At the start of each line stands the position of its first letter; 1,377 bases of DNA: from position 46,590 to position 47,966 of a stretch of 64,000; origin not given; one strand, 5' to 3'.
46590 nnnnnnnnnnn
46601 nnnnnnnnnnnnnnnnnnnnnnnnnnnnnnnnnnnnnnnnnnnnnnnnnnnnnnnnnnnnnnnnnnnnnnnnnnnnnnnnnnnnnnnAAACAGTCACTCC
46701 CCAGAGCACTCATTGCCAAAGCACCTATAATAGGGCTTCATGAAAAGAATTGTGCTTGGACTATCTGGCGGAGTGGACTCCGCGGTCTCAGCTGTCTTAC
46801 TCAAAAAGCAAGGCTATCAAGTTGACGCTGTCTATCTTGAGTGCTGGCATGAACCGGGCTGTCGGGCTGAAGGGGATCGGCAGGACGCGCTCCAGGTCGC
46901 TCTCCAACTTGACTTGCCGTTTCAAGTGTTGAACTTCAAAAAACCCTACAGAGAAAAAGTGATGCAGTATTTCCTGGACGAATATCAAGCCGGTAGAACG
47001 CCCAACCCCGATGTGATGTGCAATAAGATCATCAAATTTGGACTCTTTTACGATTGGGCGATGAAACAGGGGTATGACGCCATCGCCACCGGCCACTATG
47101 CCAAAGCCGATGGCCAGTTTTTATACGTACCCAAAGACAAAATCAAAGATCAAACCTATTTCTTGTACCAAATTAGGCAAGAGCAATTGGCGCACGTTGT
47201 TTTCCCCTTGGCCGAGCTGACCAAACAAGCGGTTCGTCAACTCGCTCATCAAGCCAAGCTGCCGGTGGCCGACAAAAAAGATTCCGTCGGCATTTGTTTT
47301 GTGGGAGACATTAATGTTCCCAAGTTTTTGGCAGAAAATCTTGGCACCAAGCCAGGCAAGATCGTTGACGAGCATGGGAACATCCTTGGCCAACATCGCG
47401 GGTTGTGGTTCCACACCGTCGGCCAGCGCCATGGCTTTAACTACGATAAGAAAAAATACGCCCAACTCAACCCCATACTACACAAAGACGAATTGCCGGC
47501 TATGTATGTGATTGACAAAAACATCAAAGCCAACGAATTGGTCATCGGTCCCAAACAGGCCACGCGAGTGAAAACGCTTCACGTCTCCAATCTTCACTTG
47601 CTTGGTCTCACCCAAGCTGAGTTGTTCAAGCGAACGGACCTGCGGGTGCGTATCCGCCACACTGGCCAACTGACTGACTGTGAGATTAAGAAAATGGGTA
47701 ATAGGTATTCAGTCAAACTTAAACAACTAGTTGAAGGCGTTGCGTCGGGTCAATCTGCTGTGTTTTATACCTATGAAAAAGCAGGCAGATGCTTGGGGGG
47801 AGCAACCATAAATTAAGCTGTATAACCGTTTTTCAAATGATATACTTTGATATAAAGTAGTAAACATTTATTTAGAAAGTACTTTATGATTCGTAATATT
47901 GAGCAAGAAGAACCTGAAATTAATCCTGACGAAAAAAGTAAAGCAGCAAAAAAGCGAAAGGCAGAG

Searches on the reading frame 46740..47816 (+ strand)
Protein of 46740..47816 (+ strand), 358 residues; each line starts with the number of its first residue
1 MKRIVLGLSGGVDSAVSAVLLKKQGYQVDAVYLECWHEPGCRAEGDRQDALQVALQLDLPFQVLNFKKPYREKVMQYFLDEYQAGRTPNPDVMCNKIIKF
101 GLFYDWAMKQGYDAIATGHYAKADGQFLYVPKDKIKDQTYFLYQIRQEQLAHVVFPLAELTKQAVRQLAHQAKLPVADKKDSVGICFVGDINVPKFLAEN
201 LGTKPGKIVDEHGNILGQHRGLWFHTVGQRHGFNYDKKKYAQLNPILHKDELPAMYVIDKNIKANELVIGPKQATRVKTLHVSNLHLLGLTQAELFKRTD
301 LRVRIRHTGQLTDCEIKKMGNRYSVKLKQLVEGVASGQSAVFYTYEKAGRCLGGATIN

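Call 89: search_protein_families(library=ncbifam, proteins=[window:46740-47816:+], max_evalue=0.00001)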
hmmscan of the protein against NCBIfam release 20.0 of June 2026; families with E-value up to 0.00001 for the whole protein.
window:46740-47816:+ (358 aa): 8 families
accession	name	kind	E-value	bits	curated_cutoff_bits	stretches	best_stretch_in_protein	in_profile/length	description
NF001138.1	PRK00143.1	equivalog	6.5e-114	380.5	284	1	3-357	1-345/345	tRNA 2-thiouridine(34) synthase MnmA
TIGR00420.1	trmU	equivalog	7.5e-106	353.9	236.95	1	2-357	1-351/351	tRNA 2-thiouridine(34) synthase MnmA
NF011258.0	PRK14664.1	equivalog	5.7e-60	203.3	680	1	2-357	6-345/362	tRNA 2-thiouridine(34) synthase MnmA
NF011259.0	PRK14665.1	equivalog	3.6e-49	167.6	364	1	2-357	6-358/360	tRNA 2-thiouridine(34) synthase MnmA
TIGR00552.1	nadE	equivalog_domain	2.7e-08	33.3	63.65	1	2-77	23-98/251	NAD(+) synthase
NF010587.0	PRK13980.1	equivalog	4.8e-08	32.5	255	1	2-69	32-97/267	NAD+ synthase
NF049949.1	tRNAsynTtuAPyrococ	equivalog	1.8e-07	30.6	450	1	3-170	49-209/292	tRNA-5-methyluridine(54) 2-sulfurtransferase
TIGR00268.2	TIGR00268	equivalog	4.6e-06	26.1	150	0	147-180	135-168/259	ATP-dependent sacrificial sulfur transferase LarE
